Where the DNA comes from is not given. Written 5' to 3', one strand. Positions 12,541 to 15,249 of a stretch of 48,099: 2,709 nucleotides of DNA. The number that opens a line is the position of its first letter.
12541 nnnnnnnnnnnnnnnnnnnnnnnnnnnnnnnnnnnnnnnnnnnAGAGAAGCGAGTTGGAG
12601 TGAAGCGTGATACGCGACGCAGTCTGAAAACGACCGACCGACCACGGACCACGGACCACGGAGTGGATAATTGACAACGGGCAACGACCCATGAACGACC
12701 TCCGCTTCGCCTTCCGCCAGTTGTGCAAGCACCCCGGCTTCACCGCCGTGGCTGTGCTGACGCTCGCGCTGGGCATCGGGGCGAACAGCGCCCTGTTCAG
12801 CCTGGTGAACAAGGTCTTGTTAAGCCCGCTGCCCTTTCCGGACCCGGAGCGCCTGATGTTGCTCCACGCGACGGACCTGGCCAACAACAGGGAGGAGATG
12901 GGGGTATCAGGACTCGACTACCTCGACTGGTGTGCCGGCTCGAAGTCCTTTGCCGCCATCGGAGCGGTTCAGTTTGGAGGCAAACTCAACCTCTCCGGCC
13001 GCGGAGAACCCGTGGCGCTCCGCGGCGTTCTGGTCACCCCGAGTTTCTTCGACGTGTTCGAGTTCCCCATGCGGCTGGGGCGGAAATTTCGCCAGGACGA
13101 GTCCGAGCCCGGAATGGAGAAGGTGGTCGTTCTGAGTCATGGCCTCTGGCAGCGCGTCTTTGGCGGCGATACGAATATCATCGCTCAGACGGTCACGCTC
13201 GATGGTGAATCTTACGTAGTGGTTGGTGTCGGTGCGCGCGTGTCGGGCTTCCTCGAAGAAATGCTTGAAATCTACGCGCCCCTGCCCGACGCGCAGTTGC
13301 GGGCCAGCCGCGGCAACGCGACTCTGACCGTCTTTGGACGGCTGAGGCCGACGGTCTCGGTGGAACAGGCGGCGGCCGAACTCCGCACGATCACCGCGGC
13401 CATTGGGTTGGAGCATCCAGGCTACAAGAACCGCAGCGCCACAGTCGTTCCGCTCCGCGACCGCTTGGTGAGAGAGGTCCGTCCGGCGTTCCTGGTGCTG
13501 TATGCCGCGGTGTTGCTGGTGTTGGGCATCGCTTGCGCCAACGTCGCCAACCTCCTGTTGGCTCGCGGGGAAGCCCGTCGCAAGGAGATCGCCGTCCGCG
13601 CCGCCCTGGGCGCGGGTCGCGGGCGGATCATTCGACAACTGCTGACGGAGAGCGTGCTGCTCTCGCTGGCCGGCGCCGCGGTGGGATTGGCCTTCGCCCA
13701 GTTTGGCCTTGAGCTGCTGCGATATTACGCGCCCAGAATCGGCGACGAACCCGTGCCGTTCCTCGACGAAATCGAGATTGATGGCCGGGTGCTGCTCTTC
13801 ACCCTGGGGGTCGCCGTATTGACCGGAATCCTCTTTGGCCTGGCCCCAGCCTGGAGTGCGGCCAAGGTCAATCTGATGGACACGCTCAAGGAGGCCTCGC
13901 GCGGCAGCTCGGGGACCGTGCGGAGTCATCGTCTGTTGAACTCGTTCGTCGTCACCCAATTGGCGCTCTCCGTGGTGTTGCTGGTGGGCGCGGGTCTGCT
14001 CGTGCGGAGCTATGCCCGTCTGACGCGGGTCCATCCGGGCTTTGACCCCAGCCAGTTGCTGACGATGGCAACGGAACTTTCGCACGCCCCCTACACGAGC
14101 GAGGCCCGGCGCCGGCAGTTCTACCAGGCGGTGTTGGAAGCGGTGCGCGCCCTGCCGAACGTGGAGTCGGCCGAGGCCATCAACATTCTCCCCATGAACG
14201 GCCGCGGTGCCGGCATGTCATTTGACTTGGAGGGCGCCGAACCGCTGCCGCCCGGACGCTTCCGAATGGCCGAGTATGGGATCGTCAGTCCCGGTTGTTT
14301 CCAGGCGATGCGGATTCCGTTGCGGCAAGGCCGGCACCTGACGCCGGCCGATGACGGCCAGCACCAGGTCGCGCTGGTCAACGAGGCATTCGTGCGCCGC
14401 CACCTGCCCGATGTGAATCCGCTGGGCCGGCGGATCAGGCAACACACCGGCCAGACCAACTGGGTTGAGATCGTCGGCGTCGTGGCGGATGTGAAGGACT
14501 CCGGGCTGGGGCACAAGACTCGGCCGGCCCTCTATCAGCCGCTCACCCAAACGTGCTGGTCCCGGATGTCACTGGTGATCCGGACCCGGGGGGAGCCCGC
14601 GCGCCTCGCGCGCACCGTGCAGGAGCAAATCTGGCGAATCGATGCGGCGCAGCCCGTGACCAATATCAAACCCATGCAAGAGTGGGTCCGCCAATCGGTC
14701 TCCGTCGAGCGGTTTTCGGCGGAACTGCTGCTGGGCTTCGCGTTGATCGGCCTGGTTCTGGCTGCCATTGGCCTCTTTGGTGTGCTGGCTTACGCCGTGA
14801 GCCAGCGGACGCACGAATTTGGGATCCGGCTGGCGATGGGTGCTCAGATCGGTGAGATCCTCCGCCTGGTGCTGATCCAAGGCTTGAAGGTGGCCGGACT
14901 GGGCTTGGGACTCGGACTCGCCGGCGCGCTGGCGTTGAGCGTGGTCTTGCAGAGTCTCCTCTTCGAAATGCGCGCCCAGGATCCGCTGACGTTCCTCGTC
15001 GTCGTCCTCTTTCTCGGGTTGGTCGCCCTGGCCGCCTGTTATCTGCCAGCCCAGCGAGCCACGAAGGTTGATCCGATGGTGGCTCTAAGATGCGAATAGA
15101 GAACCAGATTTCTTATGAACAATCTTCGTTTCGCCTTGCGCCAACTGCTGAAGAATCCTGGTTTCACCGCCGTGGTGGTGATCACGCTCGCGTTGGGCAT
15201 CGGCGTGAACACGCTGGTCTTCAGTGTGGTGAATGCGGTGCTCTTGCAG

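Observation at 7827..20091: Non-orphan ADOP locus: one MacA-like adaptor and one ATPase followed by four tandem diverged duplicated-FtsX permeases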

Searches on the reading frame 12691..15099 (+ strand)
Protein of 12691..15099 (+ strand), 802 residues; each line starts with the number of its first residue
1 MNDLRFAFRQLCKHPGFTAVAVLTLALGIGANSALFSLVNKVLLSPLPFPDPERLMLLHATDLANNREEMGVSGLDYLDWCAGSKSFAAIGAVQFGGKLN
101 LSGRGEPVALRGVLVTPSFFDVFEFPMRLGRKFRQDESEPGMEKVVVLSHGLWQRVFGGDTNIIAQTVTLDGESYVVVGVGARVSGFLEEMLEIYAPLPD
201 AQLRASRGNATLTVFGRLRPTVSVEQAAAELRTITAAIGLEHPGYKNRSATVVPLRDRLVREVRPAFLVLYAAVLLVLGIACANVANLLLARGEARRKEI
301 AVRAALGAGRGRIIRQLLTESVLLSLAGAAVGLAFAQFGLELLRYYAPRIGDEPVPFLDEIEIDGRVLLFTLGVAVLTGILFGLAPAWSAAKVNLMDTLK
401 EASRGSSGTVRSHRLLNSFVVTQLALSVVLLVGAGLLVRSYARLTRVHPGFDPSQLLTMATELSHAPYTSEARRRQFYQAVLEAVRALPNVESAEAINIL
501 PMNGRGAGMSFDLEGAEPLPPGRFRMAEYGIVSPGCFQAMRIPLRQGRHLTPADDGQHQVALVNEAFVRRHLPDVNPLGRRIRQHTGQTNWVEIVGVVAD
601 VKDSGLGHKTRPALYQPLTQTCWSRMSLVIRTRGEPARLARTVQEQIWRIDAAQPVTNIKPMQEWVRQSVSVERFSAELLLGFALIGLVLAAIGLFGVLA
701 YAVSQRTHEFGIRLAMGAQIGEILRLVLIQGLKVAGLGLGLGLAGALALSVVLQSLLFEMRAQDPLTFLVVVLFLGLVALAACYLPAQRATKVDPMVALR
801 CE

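Call 4: search_protein_families(library=ncbifam, proteins=[window:12691-15099:+])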
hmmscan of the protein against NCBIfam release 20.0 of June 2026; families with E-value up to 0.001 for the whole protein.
window:12691-15099:+ (802 aa): 5 families
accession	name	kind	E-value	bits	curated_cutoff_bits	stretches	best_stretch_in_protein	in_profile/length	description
TIGR03434.1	ADOP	subfamily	1.9e-282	939.2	622.3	1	2-802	3-803/803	ADOP family duplicated permease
NF007826.0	PRK10535.1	equivalog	1.1e-29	103.2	966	2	110-399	367-645/648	macrolide ABC transporter ATP-binding protein/permease MacB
TIGR02212.1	lolCE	equivalog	1.3e-06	27.6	362.45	0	269-397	268-406/411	lipoprotein-releasing ABC transporter permease subunit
TIGR02213.1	lolE_release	exception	7e-06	25.1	540.35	1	263-334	262-333/411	lipoprotein-releasing ABC transporter permease subunit LolE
NF008357.0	PRK11146.1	exception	2.1e-05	23.6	439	1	268-334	270-336/414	lipoprotein-releasing ABC transporter permease subunit LolE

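Call 5: search_protein_families(library=pfam, proteins=[window:12691-15099:+])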
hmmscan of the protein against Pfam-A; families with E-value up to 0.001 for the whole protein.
window:12691-15099:+ (802 aa): 2 families
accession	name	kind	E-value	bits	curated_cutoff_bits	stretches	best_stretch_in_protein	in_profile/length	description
PF12704.14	MacB_PCD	-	5.1e-37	128.6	27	2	18-233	1-206/207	MacB-like periplasmic core domain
PF02687.27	FtsX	-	1.4e-25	90.2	25.5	2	272-394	2-119/120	FtsX-like permease C-terminal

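Call 45: search_solved_structures(query=window:12691-15099:+, max_evalue=0.001)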
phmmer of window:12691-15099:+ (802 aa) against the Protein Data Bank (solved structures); distinct sequences matched with E-value up to 0.001: 7.
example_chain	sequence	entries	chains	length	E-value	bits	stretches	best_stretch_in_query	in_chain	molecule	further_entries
5lil_A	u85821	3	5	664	2.5e-16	62.4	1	529-800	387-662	Macrolide export ATP-binding/permease protein MacB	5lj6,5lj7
5nik_J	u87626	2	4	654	1.6e-12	49.8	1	97-399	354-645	Macrolide export ATP-binding/permease protein MacB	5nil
5xu1_M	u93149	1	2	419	5.3e-12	48.1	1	119-400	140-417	ABC transporter permeae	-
5gko_A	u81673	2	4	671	6.6e-12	47.8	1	595-800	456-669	Macrolide export ATP-binding/permease protein MacB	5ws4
9o9x_C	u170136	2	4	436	5.8e-05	24.8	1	683-801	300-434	ABC transporter permease YtrF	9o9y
9rli_E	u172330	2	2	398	0.00036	22.2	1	236-335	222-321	Lipoprotein-releasing system transmembrane protein LolE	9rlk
7mdx_B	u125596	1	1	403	0.00041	22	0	260-352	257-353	Lipoprotein-releasing system transmembrane protein LolE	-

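Call 56: find_homologous_proteins(query=window:12691-15099:+, max_evalue=1e-20)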
Query window:12691-15099:+ (802 aa): 8000 proteins with E <= 1e-20 among 8000 candidates; the best 120 are listed.
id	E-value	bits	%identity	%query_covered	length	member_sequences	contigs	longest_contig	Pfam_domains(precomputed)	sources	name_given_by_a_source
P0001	0.0e+0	1583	92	99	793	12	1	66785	PF02687.28,PF12704.15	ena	-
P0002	0.0e+0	1577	90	100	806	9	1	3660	PF02687.28,PF12704.15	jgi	jgi:putative ABC transport system permease protein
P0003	0.0e+0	1426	82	100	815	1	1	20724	PF02687.28,PF12704.15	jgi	jgi:predicted permease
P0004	0.0e+0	1419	82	100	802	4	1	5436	PF02687.28,PF12704.15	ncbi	-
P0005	0.0e+0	1244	72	100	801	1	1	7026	PF02687.28,PF12704.15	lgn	-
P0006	8.0e-277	939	55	100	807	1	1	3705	PF02687.28,PF12704.15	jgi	jgi:putative ABC transport system permease protein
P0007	9.5e-242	823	52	100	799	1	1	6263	PF02687.28,PF12704.15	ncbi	-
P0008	3.9e-241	821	52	100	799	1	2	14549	PF02687.28,PF12704.15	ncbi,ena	-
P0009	4.9e-239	814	52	100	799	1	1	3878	PF02687.28,PF12704.15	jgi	-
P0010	1.2e-236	806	-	-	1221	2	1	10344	PF02687.28,PF12704.15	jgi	-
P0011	1.2e-235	803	42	97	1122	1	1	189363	PF02687.28,PF12704.15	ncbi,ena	-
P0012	1.4e-235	802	52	99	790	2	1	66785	PF02687.28,PF12704.15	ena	-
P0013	7.7e-235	800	51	100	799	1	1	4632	PF02687.28,PF12704.15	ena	-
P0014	4.7e-231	787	92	50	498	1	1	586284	PF02687.28,PF12704.15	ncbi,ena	-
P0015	1.0e-229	783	50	100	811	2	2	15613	PF02687.28,PF12704.15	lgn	-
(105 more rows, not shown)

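Call 57: find_encoding_contigs(protein=P0001, flank=10000, max_places=2)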
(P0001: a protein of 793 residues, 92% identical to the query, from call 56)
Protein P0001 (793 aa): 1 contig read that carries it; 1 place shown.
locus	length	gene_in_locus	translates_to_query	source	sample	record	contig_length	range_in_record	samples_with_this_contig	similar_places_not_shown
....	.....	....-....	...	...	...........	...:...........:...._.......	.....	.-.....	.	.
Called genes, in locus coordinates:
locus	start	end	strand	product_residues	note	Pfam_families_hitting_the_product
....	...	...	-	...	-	-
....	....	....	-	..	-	-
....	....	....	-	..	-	-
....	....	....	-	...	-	-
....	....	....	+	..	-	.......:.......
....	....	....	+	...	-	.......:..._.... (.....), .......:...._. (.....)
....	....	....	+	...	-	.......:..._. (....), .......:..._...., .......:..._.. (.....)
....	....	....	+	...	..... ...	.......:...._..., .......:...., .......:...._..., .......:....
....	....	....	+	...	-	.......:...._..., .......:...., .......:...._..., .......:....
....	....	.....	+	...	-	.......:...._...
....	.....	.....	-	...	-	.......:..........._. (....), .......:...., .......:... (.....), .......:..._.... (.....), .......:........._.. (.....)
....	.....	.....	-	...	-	-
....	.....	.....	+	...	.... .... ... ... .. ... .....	-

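Call 58: find_encoding_contigs(protein=P0003, flank=10000, max_places=2)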
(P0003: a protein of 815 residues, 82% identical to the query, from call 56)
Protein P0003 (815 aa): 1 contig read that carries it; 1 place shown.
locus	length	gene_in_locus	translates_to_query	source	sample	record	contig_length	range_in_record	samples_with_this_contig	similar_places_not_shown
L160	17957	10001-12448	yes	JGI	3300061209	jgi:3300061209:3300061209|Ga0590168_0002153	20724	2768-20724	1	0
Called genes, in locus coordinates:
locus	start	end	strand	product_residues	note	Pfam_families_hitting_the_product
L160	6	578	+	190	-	-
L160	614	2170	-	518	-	PF26550:Tricorn_2nd (faint), PF07676:PD40 (weak), PF26549:Tricorn_N (weak)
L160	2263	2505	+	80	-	-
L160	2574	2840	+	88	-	-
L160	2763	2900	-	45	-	-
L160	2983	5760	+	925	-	PF00072:Response_reg, PF00158:Sigma54_activat, PF14532:Sigma54_activ_2, PF00004:AAA (weak), PF07728:AAA_5 (weak), PF25601:AAA_lid_14, PF02954:HTH_8, PF02518:HATPase_c, +1 more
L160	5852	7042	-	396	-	PF12704:MacB_PCD, PF02687:FtsX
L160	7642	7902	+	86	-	PF13711:DUF4160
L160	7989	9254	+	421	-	PF25984:BSH_YknX (faint)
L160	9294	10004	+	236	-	PF02463:SMC_N (faint), PF00005:ABC_tran, PF13304:AAA_21 (faint)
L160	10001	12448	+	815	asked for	PF12704:MacB_PCD, PF02687:FtsX, PF12704:MacB_PCD, PF02687:FtsX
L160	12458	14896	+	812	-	PF12704:MacB_PCD, PF02687:FtsX, PF12704:MacB_PCD, PF02687:FtsX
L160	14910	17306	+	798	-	PF12704:MacB_PCD, PF02687:FtsX, PF12704:MacB_PCD, PF02687:FtsX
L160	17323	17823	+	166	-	-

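Call 61: find_encoding_contigs(protein=P0014, flank=10000, max_places=2)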
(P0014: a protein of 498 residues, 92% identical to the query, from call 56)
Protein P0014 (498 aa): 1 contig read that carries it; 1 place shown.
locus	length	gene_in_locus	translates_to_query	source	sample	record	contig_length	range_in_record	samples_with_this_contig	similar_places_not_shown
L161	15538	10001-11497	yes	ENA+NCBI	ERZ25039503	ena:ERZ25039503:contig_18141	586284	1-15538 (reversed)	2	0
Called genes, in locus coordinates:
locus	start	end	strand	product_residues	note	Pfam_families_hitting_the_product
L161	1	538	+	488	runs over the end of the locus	PF01073:3Beta_HSD (faint), PF01370:Epimerase, PF05368:NmrA, PF13460:NAD_binding_10, PF11066:DUF2867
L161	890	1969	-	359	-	-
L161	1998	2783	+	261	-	PF00520:Ion_trans, PF08016:PKD_channel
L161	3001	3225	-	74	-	PF11066:DUF2867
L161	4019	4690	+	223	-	PF00072:Response_reg, PF00158:Sigma54_activat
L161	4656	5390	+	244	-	PF00158:Sigma54_activat, PF14532:Sigma54_activ_2, PF25601:AAA_lid_14, PF02954:HTH_8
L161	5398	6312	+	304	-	-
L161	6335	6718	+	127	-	PF02518:HATPase_c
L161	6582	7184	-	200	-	-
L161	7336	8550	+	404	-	-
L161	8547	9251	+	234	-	PF00005:ABC_tran, PF02463:SMC_N (weak), PF13304:AAA_21 (faint)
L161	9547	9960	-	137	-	-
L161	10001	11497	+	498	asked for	PF02687:FtsX, PF12704:MacB_PCD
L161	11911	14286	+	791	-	PF12704:MacB_PCD, PF02687:FtsX, PF12704:MacB_PCD, PF02687:FtsX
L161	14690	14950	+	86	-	-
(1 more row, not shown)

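Call 77: predict_structure(alignment_id=A4)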
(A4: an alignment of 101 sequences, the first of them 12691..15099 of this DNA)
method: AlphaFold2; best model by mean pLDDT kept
length: 802 residues; sequences in the alignment: 101
mean_pLDDT: 87.9   pTM: 0.81
mean pLDDT of the five models: 87.9, 86.4, 86.4, 86.3, 83.5
residues with pLDDT >= 90: 378; 70-90: 392; 50-70: 28; < 50: 4
segments of 3 or more residues with pLDDT < 50: 404-407
pLDDT, mean of each block of 10 residues (from residue 1): 86 86 87 89 87 94 86 93 95 86 85 93 92 91 92 91 93 93 76 90 85 95 95 92 83 91 87 89 85 78 81 86 87 91 85 77 86 82 73 62 52 82 93 91 92 96 87 94 96 95 85 88 88 95 96 86 96 93 76 96 89 93 93 94 95 91 92 89 89 86 81 88 90 93 92 84 88 92 88 83 63
secondary structure, 60 per line:
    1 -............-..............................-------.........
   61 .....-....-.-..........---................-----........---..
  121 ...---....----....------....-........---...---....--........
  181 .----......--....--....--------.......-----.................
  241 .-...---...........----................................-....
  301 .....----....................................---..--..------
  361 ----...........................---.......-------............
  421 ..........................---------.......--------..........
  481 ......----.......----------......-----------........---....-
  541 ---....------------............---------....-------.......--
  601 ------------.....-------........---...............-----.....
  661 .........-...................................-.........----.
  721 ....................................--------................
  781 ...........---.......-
elements in order (helices of 4 or more, strands of 3 or more residues): H2-13 H15-44 E55-62 E67-70 H74-83 E87-102 E108-115 H119-123 E127-130 H135-138 E145-148 H150-157 E167-170 E173-181 H186-191 E194-197 H200-203 E212-218 H224-241 E249-254 H255-259 H264-295 H297-305 H310-345 H365-391 H395-401 H409-446 E456-462 H471-486 E491-497 E508-513 E525-532 H536-539 E544-547 E560-564 H565-571 E581-584 E592-598 E613-617 E625-632 H636-650 E656-661 H662-669 H671-705 H707-715 H720-756 H765-791 H795-801

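Call 79: fold_search(model_id=the predicted structure, library=pdb)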
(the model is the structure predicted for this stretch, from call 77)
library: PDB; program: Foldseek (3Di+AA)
matches with E <= 10: 225; with E <= 0.001: 120
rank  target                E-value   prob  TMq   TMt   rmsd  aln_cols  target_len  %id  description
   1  9ge6_A                1.1e-19  1.00  0.44  0.44  13.1       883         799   14  Structure of E. coli YbbAP (released 2025-05-28)
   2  9ge7_A                1.4e-19  1.00  0.40  0.40  13.1       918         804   15  Structure of E. coli YbbAP with bound ATP analogue (released 2025-05-28)
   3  5gko_A                5.2e-14  1.00  0.39  0.47   5.7       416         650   19  Crystal structure of tripartite-type ABC transporter, MacB from Acinetobacter baumannii (released 2017-11-15)
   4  5lil_A                5.9e-14  1.00  0.26  0.33  10.7       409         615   18  Structure of Aggregatibacter actinomycetemcomitans MacB bound to ATPyS (P21) (released 2017-11-15)
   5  5xu1_M                1.9e-13  1.00  0.32  0.56   7.4       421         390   18  Structure of a non-canonical ABC transporter from Streptococcus pneumoniae R6 (released 2018-01-24)
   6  5lil_B                2.5e-13  1.00  0.25  0.32  10.6       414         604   18  Structure of Aggregatibacter actinomycetemcomitans MacB bound to ATPyS (P21) (released 2017-11-15)
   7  5lj7_B                4.0e-13  1.00  0.25  0.33  10.3       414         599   18  Structure of Aggregatibacter actinomycetemcomitans MacB bound to ATP (P21) (released 2017-11-15)
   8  5lj6                  6.3e-13  1.00  0.26  0.33  10.4       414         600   18  Structure of Aggregatibacter actinomycetemcomitans MacB bound to ATPyS (P6522) (released 2017-11-15)
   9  5nik_J                9.0e-13  1.00  0.30  0.35   8.4       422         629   20  Structure of the MacAB-TolC ABC-type tripartite multidrug efflux pump (released 2017-05-24)
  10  5xu1_S                6.4e-12  1.00  0.30  0.52   8.2       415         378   19  Structure of a non-canonical ABC transporter from Streptococcus pneumoniae R6 (released 2018-01-24)
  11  5lj7_A                1.4e-11  1.00  0.26  0.34  10.7       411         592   17  Structure of Aggregatibacter actinomycetemcomitans MacB bound to ATP (P21) (released 2017-11-15)
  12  8g3a_A                4.4e-10  1.00  0.31  0.37  13.5       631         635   13  BceAB-S nucleotide free TM state 1 (released 2023-06-21)
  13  9rlc_E                4.6e-10  1.00  0.28  0.44   9.0       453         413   14  LolCDE complex with Lpp lipoprotein (released 2026-01-21)
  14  9rld_E                5.1e-10  1.00  0.28  0.45   9.1       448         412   15  LolCDE complex with Lpp lipoprotein (released 2026-01-21)
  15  8s5g_A                7.9e-10  1.00  0.32  0.39  11.5       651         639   12  BceABS nucleotide-free state (released 2025-09-03)
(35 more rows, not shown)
